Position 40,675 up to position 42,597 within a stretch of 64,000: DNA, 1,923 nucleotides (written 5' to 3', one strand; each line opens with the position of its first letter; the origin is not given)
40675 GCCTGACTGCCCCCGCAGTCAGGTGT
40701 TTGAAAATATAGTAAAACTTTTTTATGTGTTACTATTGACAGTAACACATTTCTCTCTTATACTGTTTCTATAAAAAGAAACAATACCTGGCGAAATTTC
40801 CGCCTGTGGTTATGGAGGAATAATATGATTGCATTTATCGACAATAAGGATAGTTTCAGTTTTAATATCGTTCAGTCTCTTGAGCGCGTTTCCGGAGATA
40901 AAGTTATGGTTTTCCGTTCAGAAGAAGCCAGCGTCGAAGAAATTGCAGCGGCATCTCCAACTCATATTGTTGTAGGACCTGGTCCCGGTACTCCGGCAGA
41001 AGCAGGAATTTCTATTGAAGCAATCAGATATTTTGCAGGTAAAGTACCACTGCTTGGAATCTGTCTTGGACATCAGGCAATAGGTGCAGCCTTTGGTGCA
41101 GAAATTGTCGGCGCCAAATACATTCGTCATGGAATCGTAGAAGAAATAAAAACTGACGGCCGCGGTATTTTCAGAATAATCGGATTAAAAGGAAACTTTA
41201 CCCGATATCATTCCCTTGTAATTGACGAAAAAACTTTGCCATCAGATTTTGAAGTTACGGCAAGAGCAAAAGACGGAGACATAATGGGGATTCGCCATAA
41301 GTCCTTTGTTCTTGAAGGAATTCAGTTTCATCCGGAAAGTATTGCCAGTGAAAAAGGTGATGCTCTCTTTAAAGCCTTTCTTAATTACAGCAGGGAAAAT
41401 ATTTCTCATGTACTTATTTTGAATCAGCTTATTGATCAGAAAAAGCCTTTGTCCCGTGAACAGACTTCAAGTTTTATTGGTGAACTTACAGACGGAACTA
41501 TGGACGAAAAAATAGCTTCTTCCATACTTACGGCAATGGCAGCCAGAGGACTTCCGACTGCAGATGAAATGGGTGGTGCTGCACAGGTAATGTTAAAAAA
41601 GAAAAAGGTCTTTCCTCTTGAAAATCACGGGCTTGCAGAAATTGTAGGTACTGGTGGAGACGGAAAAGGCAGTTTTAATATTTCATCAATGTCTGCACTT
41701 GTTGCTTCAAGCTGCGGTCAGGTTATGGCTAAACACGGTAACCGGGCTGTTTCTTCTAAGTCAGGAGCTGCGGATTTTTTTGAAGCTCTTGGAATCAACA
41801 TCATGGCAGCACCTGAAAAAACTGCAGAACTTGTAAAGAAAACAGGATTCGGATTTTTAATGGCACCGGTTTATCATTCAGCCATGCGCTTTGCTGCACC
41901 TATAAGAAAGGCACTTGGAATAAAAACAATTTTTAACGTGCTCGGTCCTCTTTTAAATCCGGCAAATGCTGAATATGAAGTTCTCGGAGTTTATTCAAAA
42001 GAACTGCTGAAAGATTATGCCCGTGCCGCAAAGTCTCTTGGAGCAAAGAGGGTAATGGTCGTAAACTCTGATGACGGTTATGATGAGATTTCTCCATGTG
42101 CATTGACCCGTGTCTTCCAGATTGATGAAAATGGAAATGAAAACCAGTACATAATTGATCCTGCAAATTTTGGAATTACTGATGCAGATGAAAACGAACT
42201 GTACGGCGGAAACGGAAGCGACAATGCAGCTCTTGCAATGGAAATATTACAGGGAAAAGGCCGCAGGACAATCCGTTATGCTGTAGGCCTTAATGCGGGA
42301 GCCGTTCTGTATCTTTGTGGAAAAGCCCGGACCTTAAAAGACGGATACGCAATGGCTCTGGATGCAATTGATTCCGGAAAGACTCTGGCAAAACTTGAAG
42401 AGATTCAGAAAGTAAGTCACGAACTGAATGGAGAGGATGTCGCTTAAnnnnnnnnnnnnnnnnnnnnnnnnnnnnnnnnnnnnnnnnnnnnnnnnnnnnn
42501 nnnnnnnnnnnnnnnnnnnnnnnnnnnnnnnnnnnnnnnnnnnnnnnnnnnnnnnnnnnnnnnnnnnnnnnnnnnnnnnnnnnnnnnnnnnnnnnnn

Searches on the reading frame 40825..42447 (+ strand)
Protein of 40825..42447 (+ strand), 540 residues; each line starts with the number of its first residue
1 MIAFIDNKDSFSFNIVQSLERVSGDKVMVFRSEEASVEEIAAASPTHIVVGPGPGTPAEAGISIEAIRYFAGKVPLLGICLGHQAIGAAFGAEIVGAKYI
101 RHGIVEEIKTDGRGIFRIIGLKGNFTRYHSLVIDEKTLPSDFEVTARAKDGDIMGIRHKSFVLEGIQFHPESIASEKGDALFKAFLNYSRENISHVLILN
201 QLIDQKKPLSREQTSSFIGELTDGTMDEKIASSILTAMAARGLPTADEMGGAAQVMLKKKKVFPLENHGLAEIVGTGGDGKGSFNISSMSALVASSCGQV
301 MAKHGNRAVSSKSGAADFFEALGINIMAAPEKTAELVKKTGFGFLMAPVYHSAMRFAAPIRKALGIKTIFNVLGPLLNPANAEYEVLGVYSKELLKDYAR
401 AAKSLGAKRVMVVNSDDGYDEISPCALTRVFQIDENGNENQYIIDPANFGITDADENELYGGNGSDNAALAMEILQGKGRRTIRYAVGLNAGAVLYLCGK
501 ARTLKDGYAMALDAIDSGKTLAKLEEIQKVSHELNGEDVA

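Call 8: search_protein_families(library=pfam, proteins=[window:40825-42447:+])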
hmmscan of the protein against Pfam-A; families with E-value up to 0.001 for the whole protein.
window:40825-42447:+ (540 aa): 4 families
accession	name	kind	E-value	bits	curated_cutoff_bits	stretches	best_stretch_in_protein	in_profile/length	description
PF00591.27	Glycos_transf_3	-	2.4e-85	286.6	27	1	270-520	4-252/253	Glycosyl transferase family, a/b domain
PF00117.34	GATase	-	4.9e-47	160.5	22.8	1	4-186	2-187/190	Glutamine amidotransferase class-I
PF02885.22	Glycos_trans_3N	-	2.4e-10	40.5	26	1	198-258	3-61/63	Glycosyl transferase family, helical bundle domain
PF07722.19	Peptidase_C26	-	1.3e-08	35.4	20.5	1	71-171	103-219/219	Peptidase C26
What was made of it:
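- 40825..42447 (+): trpGD: anthranilate synthase component II fused to anthranilate phosphoribosyltransferase. Pfam GATase plus Glycos_transf_3 (call 8).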

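Call 13: find_encoding_contigs(protein=window:40825-42447:+, flank=10000, max_places=10)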
Protein window:40825-42447:+ (540 aa): 1 contig read that carries it; 1 place shown.
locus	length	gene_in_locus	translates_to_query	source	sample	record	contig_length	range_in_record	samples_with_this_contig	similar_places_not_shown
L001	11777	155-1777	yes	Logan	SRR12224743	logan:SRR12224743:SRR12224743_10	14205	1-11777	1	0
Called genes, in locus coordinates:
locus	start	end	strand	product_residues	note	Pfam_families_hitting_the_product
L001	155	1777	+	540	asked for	PF00117:GATase, PF07722:Peptidase_C26, PF02885:Glycos_trans_3N, PF00591:Glycos_transf_3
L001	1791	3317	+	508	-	PF00218:IGPS, PF00697:PRAI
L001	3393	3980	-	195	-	-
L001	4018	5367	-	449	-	PF11790:Glyco_hydro_cc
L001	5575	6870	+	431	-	PF01547:SBP_bac_1, PF13416:SBP_bac_8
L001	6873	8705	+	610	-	PF00672:HAMP, PF06580:His_kinase, PF02518:HATPase_c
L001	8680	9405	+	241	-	PF00072:Response_reg, PF00165:HTH_AraC, PF12833:HTH_18, PF00165:HTH_AraC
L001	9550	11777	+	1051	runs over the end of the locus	PF02836:Glyco_hydro_2_C (weak)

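Call 14: find_homologous_proteins(query=window:40825-42447:+, max_evalue=1e-50)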
Query window:40825-42447:+ (540 aa): 7185 proteins with E <= 1e-50 among 8000 candidates; the best 120 are listed.
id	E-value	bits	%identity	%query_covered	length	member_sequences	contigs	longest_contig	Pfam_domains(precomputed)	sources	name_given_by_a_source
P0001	0.0e+0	1183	100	100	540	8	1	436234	PF07722.20,PF00117.35,PF00591.28,PF02885.23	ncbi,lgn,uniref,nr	ncbi:anthranilate synthase/phosphoribosyltransferase [Treponema rectale]|uniref:Anthranilate phospho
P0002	0.0e+0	1073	89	100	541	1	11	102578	PF07722.20,PF00117.35,PF00591.28,PF02885.23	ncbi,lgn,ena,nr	ncbi:MAG: bifunctional anthranilate synthase component II/anthranilate phosphoribosyltransferase [Tr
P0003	0.0e+0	1072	89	100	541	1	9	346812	PF07722.20,PF00117.35,PF00591.28,PF02885.23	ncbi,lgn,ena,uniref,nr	ncbi:MAG: bifunctional anthranilate synthase component II/anthranilate phosphoribosyltransferase [Tr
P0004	0.0e+0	1072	89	100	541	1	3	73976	PF07722.20,PF00117.35,PF00591.28,PF02885.23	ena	-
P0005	0.0e+0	1069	89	100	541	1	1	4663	PF07722.20,PF00117.35,PF00591.28,PF02885.23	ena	-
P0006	0.0e+0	1069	89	100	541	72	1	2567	PF07722.20,PF00117.35,PF00591.28,PF02885.23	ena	-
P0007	0.0e+0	1067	88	100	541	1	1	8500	PF07722.20,PF00117.35,PF00591.28,PF02885.23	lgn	-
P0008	0.0e+0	1060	88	100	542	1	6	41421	PF07722.20,PF00117.35,PF00591.28,PF02885.23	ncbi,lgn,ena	-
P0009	0.0e+0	1057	88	100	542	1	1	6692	PF07722.20,PF00117.35,PF00591.28,PF02885.23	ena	-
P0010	0.0e+0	1057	88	100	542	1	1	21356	PF07722.20,PF00117.35,PF00591.28,PF02885.23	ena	-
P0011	0.0e+0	1057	88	100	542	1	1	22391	PF07722.20,PF00117.35,PF00591.28,PF02885.23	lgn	-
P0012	0.0e+0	1056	88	100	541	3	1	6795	PF07722.20,PF00117.35,PF00591.28,PF02885.23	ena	-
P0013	0.0e+0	1056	88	100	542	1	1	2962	PF07722.20,PF00117.35,PF00591.28,PF02885.23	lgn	-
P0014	0.0e+0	1056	88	100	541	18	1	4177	PF07722.20,PF00117.35,PF00591.28,PF02885.23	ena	-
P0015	0.0e+0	1056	89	99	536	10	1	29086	PF07722.20,PF00117.35,PF00591.28,PF02885.23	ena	-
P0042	0.0e+0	1023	84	100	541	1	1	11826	PF07722.20,PF00117.35,PF00591.28,PF02885.23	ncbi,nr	ncbi:MAG: bifunctional anthranilate synthase component II/anthranilate phosphoribosyltransferase [Tr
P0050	0.0e+0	1014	84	100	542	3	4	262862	PF07722.20,PF00117.35,PF00591.28,PF02885.23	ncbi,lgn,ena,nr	ncbi:MAG: bifunctional anthranilate synthase component II/anthranilate phosphoribosyltransferase [Tr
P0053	0.0e+0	1012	84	99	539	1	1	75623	PF07722.20,PF00117.35,PF00591.28,PF02885.23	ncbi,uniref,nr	ncbi:bifunctional anthranilate synthase component II/anthranilate phosphoribosyltransferase [Trepone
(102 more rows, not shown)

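Call 16: find_encoding_contigs(protein=P0003, flank=4000, max_places=4)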
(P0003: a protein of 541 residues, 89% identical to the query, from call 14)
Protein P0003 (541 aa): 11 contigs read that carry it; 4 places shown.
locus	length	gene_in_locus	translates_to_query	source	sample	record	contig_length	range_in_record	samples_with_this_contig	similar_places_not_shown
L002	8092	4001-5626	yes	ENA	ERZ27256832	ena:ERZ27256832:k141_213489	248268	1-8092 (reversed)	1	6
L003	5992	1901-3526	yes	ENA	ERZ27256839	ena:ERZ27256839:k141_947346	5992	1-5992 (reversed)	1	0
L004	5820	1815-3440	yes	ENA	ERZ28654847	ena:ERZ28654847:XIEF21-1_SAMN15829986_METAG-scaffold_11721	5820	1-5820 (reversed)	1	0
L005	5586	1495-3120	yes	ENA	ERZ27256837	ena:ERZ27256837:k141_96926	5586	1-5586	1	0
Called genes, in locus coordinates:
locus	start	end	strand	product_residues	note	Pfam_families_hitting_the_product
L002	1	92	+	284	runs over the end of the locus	PF01734:Patatin, PF19890:DUF6363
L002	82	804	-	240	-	PF06026:Rib_5-P_isom_A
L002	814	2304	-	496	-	PF01487:DHquinase_I, PF08501:Shikimate_dh_N, PF01488:Shikimate_DH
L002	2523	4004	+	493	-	PF04715:, PF00425:Chorismate_bind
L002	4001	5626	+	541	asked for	PF00117:GATase, PF07722:Peptidase_C26, PF02885:Glycos_trans_3N, PF00591:Glycos_transf_3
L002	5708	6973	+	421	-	PF13495:Phage_int_SAM_4, PF00589:Phage_integrase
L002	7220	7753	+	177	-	-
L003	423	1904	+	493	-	PF04715:, PF00425:Chorismate_bind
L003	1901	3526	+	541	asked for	PF00117:GATase, PF07722:Peptidase_C26, PF02885:Glycos_trans_3N, PF00591:Glycos_transf_3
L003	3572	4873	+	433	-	PF13495:Phage_int_SAM_4, PF00589:Phage_integrase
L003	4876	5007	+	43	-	-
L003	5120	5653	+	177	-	-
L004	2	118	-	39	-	?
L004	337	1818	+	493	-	PF04715:, PF00425:Chorismate_bind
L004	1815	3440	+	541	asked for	PF00117:GATase, PF07722:Peptidase_C26, PF02885:Glycos_trans_3N, PF00591:Glycos_transf_3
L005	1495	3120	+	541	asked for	PF00117:GATase, PF07722:Peptidase_C26, PF02885:Glycos_trans_3N, PF00591:Glycos_transf_3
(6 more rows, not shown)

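Call 17: find_encoding_contigs(protein=P0002, flank=4000, max_places=4)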
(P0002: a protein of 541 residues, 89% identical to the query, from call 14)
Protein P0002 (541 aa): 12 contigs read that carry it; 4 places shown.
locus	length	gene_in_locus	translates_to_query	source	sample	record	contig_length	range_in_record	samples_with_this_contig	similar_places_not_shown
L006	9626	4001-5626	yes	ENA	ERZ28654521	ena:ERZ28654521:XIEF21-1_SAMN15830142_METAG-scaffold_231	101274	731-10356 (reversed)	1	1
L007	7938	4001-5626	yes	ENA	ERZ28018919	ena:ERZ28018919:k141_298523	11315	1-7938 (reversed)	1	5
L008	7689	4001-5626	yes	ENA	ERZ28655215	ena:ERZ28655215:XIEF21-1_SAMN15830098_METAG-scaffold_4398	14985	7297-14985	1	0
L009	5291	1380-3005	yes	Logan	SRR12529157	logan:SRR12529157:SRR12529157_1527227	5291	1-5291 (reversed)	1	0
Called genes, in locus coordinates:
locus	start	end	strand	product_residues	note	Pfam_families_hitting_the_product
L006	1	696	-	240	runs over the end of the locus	PF06026:Rib_5-P_isom_A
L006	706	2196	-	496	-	PF01487:DHquinase_I, PF08501:Shikimate_dh_N, PF01488:Shikimate_DH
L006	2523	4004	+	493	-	PF04715:, PF00425:Chorismate_bind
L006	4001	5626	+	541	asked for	PF00117:GATase, PF07722:Peptidase_C26, PF02885:Glycos_trans_3N, PF00591:Glycos_transf_3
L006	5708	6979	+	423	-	PF13495:Phage_int_SAM_4, PF00589:Phage_integrase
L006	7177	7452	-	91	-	PF13711:DUF4160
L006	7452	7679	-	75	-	-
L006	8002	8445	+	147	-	PF12844:HTH_19, PF13560:HTH_31, PF01381:HTH_3, PF13443:HTH_26 (weak), PF12674:Zn_ribbon_2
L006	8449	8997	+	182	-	PF08020:DUF1706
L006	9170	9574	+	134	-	-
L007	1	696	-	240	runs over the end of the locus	PF06026:Rib_5-P_isom_A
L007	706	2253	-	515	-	PF01487:DHquinase_I, PF08501:Shikimate_dh_N, PF01488:Shikimate_DH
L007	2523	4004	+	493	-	PF04715:, PF00425:Chorismate_bind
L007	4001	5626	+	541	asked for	PF00117:GATase, PF07722:Peptidase_C26, PF02885:Glycos_trans_3N, PF00591:Glycos_transf_3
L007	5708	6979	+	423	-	PF13495:Phage_int_SAM_4, PF00589:Phage_integrase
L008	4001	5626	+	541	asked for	PF00117:GATase, PF07722:Peptidase_C26, PF02885:Glycos_trans_3N, PF00591:Glycos_transf_3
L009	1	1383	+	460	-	?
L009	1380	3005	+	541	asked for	PF00117:GATase, PF07722:Peptidase_C26, PF02885:Glycos_trans_3N, PF00591:Glycos_transf_3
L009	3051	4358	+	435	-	PF13495:Phage_int_SAM_4, PF00589:Phage_integrase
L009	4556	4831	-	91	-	PF13711:DUF4160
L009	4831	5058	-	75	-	-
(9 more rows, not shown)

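Call 18: find_encoding_contigs(protein=P0050, flank=4000, max_places=3)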
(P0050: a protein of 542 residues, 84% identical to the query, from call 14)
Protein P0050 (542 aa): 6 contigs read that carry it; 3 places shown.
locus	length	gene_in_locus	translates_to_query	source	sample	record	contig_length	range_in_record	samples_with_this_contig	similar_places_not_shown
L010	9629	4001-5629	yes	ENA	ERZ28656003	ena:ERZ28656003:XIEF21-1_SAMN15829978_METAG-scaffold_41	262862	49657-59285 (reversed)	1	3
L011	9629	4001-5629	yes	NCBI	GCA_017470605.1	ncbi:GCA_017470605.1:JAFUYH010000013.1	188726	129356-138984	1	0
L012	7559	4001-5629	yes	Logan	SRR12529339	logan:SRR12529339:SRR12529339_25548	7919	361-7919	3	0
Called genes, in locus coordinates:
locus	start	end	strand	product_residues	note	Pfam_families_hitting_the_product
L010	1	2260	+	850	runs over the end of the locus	PF00133:tRNA-synt_1, PF09334:tRNA-synt_1g, PF13603:tRNA-synt_1_2, PF08264:Anticodon_1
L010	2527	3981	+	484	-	PF04715:, PF00425:Chorismate_bind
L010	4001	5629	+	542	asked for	PF00117:GATase, PF07722:Peptidase_C26, PF02885:Glycos_trans_3N, PF00591:Glycos_transf_3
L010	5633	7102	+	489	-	PF00218:IGPS, PF00697:PRAI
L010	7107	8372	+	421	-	PF00291:PALP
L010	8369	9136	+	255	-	PF00290:Trp_syntA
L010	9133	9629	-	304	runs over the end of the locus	PF02649:GCHY-1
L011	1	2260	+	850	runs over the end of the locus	PF00133:tRNA-synt_1, PF09334:tRNA-synt_1g, PF13603:tRNA-synt_1_2, PF08264:Anticodon_1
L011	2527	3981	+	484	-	PF04715:, PF00425:Chorismate_bind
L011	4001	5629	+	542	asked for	PF00117:GATase, PF07722:Peptidase_C26, PF02885:Glycos_trans_3N, PF00591:Glycos_transf_3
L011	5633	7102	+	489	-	PF00218:IGPS, PF00697:PRAI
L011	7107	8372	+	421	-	PF00291:PALP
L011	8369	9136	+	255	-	PF00290:Trp_syntA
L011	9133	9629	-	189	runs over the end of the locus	PF02649:GCHY-1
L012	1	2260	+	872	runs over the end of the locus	?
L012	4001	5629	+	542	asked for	PF00117:GATase, PF07722:Peptidase_C26, PF02885:Glycos_trans_3N, PF00591:Glycos_transf_3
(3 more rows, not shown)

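Call 33: list_cluster_members(proteins=[P0001, P0053])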
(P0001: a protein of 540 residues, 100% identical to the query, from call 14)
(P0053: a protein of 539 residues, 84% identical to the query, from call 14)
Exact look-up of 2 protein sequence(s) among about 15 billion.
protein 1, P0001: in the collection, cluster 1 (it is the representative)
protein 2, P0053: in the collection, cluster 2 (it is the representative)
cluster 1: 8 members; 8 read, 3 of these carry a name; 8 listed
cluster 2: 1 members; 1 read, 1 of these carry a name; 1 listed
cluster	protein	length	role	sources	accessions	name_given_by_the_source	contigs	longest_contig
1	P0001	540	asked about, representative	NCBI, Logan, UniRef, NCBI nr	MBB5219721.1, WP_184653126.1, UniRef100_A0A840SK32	anthranilate synthase/phosphoribosyltransferase [Treponema rectale] | Anthranilate phosphoribosyltransferase n=1 Tax=Treponema rectale TaxID=744512 ... | bifunctional anthranilate synthase component II/anthranilate phosphoribosyltransferase ...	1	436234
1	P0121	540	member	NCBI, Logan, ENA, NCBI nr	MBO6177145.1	MAG: bifunctional anthranilate synthase component II/anthranilate ... | bifunctional anthranilate synthase component II/anthranilate phosphoribosyltransferase ...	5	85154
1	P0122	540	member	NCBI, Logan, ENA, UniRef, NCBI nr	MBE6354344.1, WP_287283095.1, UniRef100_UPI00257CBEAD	bifunctional anthranilate synthase component II/anthranilate phosphoribosyltransferase ...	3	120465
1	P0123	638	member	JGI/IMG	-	-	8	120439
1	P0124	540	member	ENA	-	-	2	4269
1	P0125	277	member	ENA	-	-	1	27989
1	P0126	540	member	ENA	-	-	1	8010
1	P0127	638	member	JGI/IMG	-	-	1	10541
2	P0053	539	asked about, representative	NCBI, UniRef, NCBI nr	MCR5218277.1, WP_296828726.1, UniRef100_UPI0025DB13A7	bifunctional anthranilate synthase component II/anthranilate phosphoribosyltransferase ...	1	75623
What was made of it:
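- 40825..42447 (+): It is 100% identical to the Treponema rectale protein (calls 14, 33).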

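Call 35: find_encoding_contigs(protein=P0122, flank=3000, max_places=5)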
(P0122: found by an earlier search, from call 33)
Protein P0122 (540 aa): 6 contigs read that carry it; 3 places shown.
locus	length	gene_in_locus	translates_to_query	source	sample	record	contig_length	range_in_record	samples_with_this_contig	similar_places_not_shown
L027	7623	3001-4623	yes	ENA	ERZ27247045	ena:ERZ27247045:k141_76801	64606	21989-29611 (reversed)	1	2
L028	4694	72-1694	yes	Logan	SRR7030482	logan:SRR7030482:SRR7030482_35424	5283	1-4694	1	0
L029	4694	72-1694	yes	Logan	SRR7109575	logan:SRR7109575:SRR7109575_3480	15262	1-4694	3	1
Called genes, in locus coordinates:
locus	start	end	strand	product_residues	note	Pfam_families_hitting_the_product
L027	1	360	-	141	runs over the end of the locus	PF00892:EamA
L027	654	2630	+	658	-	PF02690:Na_Pi_cotrans, PF01895:PhoU (weak), PF00486:Trans_reg_C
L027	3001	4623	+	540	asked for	PF00117:GATase, PF07722:Peptidase_C26, PF02885:Glycos_trans_3N, PF00591:Glycos_transf_3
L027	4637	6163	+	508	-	PF00218:IGPS, PF00697:PRAI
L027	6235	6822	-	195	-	-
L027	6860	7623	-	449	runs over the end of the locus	PF11790:Glyco_hydro_cc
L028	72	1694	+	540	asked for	PF00117:GATase, PF07722:Peptidase_C26, PF02885:Glycos_trans_3N, PF00591:Glycos_transf_3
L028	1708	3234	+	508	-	PF00218:IGPS, PF00697:PRAI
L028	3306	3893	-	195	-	-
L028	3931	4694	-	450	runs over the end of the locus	?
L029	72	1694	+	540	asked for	PF00117:GATase, PF07722:Peptidase_C26, PF02885:Glycos_trans_3N, PF00591:Glycos_transf_3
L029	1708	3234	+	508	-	PF00218:IGPS, PF00697:PRAI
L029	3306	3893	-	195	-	-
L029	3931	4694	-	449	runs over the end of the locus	PF11790:Glyco_hydro_cc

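Call 36: find_encoding_contigs(protein=P0121, flank=3000, max_places=6)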
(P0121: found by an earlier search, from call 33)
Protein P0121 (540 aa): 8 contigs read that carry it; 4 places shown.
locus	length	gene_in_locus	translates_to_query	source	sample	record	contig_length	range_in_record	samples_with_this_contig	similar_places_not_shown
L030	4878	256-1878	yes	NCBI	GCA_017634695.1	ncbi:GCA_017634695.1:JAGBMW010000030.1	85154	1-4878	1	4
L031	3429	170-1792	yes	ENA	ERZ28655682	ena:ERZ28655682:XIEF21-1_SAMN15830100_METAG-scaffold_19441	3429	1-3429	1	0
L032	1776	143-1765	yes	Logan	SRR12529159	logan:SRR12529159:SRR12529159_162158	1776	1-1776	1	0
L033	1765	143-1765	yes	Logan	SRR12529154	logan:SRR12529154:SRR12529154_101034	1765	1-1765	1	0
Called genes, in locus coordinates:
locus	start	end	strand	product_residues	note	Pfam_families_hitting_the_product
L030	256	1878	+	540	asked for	PF00117:GATase, PF07722:Peptidase_C26, PF02885:Glycos_trans_3N, PF00591:Glycos_transf_3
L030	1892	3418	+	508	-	PF00218:IGPS, PF00697:PRAI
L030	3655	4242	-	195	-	-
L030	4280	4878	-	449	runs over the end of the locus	PF11790:Glyco_hydro_cc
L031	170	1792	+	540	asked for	PF00117:GATase, PF07722:Peptidase_C26, PF02885:Glycos_trans_3N, PF00591:Glycos_transf_3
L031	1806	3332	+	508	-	PF00218:IGPS, PF00697:PRAI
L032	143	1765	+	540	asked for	PF00117:GATase, PF07722:Peptidase_C26, PF02885:Glycos_trans_3N, PF00591:Glycos_transf_3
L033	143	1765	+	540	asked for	PF00117:GATase, PF07722:Peptidase_C26, PF02885:Glycos_trans_3N, PF00591:Glycos_transf_3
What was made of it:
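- L001, L028, L029, L032 and L033 all start inside or just after it (calls 13, 35, 36).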

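Call 37: find_encoding_contigs(protein=P0123, flank=3000, max_places=8)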
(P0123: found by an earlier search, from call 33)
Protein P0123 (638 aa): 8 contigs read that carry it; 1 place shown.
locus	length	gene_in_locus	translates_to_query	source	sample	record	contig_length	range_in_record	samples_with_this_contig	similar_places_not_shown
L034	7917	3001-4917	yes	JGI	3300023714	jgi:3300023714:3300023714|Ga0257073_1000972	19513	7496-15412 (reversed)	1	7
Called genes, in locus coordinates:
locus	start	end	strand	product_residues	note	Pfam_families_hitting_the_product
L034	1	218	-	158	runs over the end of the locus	PF01243:PNPOx_N, PF12900:Pyridox_ox_2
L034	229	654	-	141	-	PF00892:EamA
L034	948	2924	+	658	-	PF02690:Na_Pi_cotrans, PF01895:PhoU (weak), PF00486:Trans_reg_C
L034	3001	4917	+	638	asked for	PF00117:GATase, PF07722:Peptidase_C26, PF02885:Glycos_trans_3N, PF00591:Glycos_transf_3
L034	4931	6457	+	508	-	PF00218:IGPS, PF00697:PRAI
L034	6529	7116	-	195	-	-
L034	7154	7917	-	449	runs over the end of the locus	PF11790:Glyco_hydro_cc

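Call 66: find_encoding_contigs(protein=P0042, flank=1500, max_places=6)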
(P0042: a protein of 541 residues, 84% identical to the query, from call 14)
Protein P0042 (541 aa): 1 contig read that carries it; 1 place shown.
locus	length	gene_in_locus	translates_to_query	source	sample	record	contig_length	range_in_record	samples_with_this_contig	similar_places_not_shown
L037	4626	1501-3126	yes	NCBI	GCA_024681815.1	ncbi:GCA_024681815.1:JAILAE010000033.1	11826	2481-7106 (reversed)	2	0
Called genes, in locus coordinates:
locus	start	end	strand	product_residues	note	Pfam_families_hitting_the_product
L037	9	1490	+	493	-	PF04715:, PF00425:Chorismate_bind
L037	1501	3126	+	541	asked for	PF00117:GATase, PF07722:Peptidase_C26, PF02885:Glycos_trans_3N, PF00591:Glycos_transf_3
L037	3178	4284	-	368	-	PF01497:Peripla_BP_2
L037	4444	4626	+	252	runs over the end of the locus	PF00142:Fer4_NifH, PF01656:CbiA, PF10609:ParA (weak), PF13614:AAA_31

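Call 79: find_encoding_contigs(protein=P0126, flank=3000, max_places=6)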
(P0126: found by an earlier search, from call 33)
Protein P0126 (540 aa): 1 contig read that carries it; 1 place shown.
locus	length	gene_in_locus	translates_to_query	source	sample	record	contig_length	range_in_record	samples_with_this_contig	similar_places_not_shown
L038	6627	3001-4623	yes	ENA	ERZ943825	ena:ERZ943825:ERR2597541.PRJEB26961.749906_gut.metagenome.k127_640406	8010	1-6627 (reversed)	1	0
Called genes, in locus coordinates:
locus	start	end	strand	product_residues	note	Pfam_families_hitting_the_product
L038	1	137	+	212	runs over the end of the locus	PF00440:TetR_N (weak), PF17929:TetR_C_34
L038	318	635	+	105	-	PF12840:HTH_20, PF01022:HTH_5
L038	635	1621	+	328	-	PF03773:ArsP_1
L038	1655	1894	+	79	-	PF13192:Thioredoxin_3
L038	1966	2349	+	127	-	PF09719:C_GCAxxG_C_C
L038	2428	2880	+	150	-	-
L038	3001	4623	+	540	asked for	PF00117:GATase, PF07722:Peptidase_C26, PF02885:Glycos_trans_3N, PF00591:Glycos_transf_3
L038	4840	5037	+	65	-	-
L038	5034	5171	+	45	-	-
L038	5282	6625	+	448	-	?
